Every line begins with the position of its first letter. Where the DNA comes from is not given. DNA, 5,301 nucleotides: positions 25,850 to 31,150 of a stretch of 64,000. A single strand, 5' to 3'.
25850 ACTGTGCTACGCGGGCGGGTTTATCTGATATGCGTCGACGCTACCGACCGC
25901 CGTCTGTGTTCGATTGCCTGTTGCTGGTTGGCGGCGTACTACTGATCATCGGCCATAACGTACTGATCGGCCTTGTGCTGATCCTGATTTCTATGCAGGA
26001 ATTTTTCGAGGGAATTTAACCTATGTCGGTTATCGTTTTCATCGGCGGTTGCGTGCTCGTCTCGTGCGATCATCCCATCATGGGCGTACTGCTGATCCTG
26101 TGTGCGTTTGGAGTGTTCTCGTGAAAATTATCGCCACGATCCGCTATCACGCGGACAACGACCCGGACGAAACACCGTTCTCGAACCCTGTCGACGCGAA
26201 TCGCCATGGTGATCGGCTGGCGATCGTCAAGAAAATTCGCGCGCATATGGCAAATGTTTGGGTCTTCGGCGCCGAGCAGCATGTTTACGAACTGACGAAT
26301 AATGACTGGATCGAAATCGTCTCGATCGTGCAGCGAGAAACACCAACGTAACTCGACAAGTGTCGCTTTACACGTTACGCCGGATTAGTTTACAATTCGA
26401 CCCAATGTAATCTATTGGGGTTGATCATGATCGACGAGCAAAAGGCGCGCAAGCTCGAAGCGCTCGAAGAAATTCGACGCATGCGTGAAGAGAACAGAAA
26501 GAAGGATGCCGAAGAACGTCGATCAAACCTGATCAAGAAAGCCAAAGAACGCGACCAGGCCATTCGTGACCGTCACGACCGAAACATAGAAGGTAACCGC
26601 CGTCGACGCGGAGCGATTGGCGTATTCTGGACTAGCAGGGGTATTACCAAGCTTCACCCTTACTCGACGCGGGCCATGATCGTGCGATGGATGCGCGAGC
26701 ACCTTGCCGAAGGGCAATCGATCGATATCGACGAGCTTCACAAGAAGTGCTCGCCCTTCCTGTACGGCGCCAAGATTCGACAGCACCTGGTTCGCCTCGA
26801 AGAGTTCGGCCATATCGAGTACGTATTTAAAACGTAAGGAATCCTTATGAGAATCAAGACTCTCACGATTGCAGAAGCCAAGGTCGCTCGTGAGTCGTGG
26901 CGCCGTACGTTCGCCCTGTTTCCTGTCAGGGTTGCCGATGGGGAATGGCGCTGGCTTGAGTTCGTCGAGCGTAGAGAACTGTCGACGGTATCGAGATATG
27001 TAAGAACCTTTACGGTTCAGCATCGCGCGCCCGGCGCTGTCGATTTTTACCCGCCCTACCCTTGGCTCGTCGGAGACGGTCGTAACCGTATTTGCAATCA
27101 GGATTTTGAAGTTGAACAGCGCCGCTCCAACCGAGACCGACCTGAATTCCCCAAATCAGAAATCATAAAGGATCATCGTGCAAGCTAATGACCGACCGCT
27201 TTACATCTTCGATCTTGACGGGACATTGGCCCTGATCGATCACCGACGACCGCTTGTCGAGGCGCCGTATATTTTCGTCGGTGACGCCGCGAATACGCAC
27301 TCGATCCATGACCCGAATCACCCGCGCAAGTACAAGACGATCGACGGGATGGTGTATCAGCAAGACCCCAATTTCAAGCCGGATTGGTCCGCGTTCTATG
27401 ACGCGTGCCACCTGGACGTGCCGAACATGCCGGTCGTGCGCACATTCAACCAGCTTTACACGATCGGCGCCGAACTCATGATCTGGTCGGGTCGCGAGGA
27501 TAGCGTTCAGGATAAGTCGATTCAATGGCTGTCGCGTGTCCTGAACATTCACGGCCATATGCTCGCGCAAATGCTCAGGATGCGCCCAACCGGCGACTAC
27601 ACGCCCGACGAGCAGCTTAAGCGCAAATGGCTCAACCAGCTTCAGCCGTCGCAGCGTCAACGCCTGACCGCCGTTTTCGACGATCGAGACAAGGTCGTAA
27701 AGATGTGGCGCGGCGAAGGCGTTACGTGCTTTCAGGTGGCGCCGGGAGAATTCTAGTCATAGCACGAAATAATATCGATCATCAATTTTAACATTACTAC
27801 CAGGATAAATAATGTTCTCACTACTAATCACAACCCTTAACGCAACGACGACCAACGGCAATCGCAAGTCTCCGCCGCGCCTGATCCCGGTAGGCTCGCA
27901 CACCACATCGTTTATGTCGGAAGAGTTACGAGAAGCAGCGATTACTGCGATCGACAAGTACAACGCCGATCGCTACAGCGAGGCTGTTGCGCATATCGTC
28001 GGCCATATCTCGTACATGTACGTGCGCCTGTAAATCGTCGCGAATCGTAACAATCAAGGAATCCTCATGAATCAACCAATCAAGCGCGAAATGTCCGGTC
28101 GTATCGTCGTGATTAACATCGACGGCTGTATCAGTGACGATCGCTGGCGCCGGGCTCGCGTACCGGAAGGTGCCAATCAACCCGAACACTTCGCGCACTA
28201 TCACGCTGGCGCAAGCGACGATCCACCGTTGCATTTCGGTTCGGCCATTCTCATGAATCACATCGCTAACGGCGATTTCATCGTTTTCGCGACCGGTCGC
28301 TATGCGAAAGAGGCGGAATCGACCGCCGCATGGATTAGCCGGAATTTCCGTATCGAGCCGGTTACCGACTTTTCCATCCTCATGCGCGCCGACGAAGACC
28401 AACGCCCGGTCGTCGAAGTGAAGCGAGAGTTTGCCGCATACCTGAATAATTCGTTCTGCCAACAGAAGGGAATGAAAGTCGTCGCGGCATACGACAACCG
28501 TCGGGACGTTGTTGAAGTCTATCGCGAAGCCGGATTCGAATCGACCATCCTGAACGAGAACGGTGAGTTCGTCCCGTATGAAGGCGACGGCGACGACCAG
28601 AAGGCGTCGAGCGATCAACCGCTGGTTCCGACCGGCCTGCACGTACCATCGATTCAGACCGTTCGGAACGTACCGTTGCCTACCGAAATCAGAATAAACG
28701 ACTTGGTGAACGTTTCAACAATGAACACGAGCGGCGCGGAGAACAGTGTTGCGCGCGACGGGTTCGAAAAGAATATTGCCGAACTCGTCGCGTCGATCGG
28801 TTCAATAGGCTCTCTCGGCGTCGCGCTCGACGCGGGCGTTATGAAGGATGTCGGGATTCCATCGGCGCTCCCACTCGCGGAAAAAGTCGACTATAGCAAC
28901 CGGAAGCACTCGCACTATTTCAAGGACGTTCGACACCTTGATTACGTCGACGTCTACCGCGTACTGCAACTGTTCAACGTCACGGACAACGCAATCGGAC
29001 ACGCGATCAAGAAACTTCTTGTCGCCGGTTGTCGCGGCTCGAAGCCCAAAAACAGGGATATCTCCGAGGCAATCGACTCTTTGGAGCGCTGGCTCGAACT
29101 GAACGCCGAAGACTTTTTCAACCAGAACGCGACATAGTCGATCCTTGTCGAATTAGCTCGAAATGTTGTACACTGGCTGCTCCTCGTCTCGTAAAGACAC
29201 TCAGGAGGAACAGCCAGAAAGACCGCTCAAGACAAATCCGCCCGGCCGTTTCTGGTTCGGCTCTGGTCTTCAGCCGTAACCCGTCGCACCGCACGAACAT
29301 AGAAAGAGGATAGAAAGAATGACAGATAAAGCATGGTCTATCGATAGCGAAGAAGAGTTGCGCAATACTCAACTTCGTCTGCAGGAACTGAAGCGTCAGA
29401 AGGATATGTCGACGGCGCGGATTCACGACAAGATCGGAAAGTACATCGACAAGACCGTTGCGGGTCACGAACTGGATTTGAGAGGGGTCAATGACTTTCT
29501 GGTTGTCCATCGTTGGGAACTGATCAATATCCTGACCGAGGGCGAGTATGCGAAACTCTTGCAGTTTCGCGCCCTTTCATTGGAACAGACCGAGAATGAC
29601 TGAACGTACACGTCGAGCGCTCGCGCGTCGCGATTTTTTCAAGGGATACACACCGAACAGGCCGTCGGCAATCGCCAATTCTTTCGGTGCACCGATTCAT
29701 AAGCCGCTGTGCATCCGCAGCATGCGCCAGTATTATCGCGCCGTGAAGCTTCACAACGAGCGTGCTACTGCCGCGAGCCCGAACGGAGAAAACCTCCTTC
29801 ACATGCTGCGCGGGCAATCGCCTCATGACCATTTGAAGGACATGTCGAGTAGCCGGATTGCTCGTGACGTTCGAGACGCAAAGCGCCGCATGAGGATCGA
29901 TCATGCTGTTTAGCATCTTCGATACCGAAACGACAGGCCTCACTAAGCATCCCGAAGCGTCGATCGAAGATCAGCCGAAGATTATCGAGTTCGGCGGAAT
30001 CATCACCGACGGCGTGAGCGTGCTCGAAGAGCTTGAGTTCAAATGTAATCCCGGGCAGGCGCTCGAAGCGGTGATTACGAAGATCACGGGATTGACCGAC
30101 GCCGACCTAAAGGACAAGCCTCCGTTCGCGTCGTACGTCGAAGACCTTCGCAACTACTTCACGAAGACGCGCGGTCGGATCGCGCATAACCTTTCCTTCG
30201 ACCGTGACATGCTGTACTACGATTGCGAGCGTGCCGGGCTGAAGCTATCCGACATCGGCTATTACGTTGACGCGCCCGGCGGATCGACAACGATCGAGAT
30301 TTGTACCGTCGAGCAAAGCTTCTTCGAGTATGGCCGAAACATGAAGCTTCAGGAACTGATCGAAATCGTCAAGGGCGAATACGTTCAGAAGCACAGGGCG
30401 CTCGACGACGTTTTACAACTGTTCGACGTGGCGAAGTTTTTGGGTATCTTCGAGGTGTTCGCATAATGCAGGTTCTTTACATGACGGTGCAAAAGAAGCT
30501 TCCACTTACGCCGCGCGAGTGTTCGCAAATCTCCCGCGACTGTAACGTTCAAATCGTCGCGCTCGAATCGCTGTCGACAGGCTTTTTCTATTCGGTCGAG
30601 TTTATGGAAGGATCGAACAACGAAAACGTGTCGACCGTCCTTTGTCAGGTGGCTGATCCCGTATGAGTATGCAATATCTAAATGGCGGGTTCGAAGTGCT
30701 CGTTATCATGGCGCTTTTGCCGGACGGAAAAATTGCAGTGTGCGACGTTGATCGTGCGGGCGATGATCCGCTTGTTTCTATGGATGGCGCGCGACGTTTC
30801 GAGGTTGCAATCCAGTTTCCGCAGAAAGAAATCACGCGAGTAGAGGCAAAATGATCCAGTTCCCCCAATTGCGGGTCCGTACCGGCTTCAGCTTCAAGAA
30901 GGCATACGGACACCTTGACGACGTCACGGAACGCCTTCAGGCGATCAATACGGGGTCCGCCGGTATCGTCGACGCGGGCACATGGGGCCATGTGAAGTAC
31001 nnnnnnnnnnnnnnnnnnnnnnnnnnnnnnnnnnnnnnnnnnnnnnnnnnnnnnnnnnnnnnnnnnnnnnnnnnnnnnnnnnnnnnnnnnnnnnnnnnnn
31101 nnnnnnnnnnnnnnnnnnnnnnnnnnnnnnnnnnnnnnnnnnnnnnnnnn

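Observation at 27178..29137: Active HAD phosphatase followed by a pseudo-HAD domain fused to a small nucleotide-hydrolase-associated helical domain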

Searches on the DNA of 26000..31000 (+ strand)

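Call 7: search_dna_similar(query=window:26000-31000:+, collection=phages, mode=near)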
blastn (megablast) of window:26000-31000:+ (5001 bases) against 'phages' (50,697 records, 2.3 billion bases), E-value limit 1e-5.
No match.

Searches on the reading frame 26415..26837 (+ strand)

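Call 3: search_protein_families(library=pfam, proteins=[window:26415-26837:+], max_evalue=1)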
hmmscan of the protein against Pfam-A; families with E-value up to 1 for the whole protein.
window:26415-26837:+ (140 aa): 1 family
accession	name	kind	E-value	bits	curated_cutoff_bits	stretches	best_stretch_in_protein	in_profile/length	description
PF08144.17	CPL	-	0.24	12.1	22.3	1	13-45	25-57/143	CPL (NUC119) domain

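Call 4: search_protein_families(library=phrogs, proteins=[window:26415-26837:+], max_evalue=0.1)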
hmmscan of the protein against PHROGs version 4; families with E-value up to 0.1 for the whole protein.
window:26415-26837:+ (140 aa): 2 families
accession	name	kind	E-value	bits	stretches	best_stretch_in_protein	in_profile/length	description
phrog_4765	-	unknown function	1.7e-18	68.1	1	9-137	129-256/294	-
phrog_602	-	unknown function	0.061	14.4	0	5-68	9-65/113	-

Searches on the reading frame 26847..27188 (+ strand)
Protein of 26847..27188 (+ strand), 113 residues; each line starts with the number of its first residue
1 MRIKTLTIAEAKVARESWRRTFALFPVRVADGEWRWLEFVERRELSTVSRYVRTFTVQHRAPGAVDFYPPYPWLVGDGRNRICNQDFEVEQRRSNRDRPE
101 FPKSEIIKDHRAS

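Call 3: search_protein_families(library=pfam, proteins=[window:26847-27188:+], max_evalue=1)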
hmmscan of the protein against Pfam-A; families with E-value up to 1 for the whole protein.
window:26847-27188:+ (113 aa): 1 family
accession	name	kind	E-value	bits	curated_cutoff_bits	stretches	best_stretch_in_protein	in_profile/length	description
PF01796.24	OB_ChsH2_C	-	0.065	13.6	27.1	1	52-73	10-31/65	ChsH2, C-terminal OB-fold domain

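Call 4: search_protein_families(library=phrogs, proteins=[window:26847-27188:+], max_evalue=0.1)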
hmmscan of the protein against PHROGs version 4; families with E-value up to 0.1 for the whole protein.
window:26847-27188:+ (113 aa): 4 families
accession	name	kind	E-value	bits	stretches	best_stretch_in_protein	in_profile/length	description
phrog_5613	-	unknown function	0.0024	18.8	1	19-43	18-42/114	-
phrog_18133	-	unknown function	0.0039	18.3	1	17-46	23-52/71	-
phrog_7749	-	unknown function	0.014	16.7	1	13-38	19-44/127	-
phrog_14828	-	unknown function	0.061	14.7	0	17-46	59-88/112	-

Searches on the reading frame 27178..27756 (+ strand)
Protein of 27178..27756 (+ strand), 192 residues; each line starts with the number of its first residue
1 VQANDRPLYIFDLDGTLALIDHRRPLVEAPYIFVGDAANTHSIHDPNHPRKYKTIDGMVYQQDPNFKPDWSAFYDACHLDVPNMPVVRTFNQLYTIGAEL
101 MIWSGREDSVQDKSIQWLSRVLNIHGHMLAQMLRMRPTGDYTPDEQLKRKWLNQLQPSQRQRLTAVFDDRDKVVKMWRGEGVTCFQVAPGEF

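Call 3: search_protein_families(library=pfam, proteins=[window:27178-27756:+], max_evalue=1)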
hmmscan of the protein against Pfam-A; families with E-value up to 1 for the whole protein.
window:27178-27756:+ (192 aa): 1 family
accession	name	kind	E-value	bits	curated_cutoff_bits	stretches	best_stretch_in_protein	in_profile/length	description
PF25109.1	HAD_PNKP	-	1e-27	97.4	27.6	2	74-192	23-143/143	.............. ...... PNKP phosphatase domain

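Call 4: search_protein_families(library=phrogs, proteins=[window:27178-27756:+], max_evalue=0.1)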
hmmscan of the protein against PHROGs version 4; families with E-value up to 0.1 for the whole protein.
window:27178-27756:+ (192 aa): 5 families
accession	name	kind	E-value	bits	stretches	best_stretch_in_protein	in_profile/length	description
phrog_415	-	other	9.6e-37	127.8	1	3-190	18-167/218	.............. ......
phrog_505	-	other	4.3e-31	109.5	2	74-192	183-295/295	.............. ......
phrog_4889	-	other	1.5e-08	35.3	1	87-183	50-147/339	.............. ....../phosphorylase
phrog_36358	-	unknown function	9.1e-05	23.5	1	66-125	43-101/113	-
phrog_1238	-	moron, auxiliary metabolic gene and host takeover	0.00019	22.1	1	55-120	29-85/155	phosphoheptose isomerase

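Call 6: search_protein_families(library=ncbifam, proteins=[window:27178-27756:+], max_evalue=1)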
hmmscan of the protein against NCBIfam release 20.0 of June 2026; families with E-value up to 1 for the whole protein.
window:27178-27756:+ (192 aa): 2 families
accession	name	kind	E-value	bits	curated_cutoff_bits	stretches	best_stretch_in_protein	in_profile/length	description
TIGR01681.1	HAD-SF-IIIC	subfamily_domain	0.08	13.8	35.75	0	86-156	37-107/132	HAD-IIIC family phosphatase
TIGR03251.1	LAT_fam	equivalog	0.15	10.5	520.8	1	103-186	296-378/433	L-lysine 6-transaminase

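Call 37: search_solved_structures(query=window:27178-27756:+, max_evalue=1, show_alignments=2)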
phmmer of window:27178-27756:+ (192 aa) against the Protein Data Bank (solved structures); distinct sequences matched with E-value up to 1: 5.
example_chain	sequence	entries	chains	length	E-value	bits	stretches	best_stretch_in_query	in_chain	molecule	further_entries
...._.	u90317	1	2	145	4.3e-11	45.8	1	75-192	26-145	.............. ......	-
1ltq_A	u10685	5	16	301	6e-10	42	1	75-192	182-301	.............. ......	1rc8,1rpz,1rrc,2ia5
4xrp_A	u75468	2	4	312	3.3e-09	39.6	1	79-192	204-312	Pnkp1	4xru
1gsu_A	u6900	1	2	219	0.29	13.7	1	63-164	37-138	CLASS-MU GLUTATHIONE S-TRANSFERASE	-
8x1i_B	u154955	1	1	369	0.92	12.1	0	26-97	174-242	ParM present of genome of Desufitobacterium hafniense - Dh-cParM1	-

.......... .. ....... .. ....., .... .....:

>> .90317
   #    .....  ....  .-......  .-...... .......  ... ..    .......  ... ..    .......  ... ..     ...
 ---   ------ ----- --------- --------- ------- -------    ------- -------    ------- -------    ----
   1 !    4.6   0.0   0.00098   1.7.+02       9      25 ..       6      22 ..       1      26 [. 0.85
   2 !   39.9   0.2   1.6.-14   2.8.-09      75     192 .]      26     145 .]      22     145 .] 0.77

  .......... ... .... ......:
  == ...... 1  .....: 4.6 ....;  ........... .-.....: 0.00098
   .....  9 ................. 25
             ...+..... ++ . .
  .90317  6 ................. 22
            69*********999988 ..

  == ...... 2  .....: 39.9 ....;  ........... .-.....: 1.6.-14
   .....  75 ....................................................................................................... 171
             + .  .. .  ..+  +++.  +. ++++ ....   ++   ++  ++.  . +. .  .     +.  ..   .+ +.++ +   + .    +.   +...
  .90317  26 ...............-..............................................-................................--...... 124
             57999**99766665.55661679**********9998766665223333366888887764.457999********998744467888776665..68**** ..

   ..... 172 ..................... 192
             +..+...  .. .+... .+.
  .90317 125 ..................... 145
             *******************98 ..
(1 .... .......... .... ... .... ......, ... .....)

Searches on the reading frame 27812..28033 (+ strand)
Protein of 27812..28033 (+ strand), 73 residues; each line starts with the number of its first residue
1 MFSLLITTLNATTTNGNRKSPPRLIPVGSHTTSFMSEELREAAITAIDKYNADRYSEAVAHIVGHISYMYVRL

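Call 3: search_protein_families(library=pfam, proteins=[window:27812-28033:+], max_evalue=1)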
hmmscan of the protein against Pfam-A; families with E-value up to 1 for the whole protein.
window:27812-28033:+ (73 aa): 0 families

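Call 4: search_protein_families(library=phrogs, proteins=[window:27812-28033:+], max_evalue=0.1)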
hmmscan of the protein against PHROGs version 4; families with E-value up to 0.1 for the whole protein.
window:27812-28033:+ (73 aa): 0 families

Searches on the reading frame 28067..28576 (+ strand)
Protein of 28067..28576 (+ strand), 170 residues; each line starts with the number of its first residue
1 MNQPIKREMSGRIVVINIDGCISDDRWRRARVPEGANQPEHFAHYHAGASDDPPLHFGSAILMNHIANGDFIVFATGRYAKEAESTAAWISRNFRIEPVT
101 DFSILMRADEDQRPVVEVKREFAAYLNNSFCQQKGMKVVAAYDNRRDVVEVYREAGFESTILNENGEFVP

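Call 89: search_protein_representatives(protein=window:28067-28576:+)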
Query: 170 residues. Proteins with E-value up to 0.001 (for the whole library): 990; up to 1e-10: 134; up to 1e-30: 16. The best 150 are listed.
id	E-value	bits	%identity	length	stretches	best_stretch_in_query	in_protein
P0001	3.9e-110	381.3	100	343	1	1-170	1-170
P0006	5.2e-64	231.2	63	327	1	2-170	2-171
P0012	2.2e-61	222.7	62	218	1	3-169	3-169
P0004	3.8e-59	215.4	61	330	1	1-170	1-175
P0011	1.6e-48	180.9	52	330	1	7-170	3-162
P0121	4.2e-45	169.7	51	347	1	6-170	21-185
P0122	6.9e-39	149.5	46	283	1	10-166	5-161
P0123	3.6e-38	147.2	45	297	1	7-166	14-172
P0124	7.7e-38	146.1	43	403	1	6-168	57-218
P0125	3.0e-37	144.2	47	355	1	6-159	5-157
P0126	8.6e-36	139.4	42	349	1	5-169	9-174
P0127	1.1e-35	139.1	46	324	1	12-165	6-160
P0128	5.8e-35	136.7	50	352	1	13-155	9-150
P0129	2.4e-34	134.8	42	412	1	7-166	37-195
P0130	4.8e-34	133.8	42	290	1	6-167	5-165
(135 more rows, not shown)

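Call 102: find_encoding_contigs(protein=P0126, flank=6000, max_places=2)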
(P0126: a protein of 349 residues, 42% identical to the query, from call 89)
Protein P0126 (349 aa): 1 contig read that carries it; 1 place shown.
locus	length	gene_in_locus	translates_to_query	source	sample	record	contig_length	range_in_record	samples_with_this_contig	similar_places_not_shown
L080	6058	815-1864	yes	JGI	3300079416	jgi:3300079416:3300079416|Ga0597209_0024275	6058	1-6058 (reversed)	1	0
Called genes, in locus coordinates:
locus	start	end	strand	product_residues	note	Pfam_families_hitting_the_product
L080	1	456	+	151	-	?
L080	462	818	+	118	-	-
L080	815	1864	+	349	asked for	-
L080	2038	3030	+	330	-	PF01541:GIY-YIG (weak)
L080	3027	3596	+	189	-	PF00929:RNase_T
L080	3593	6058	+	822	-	?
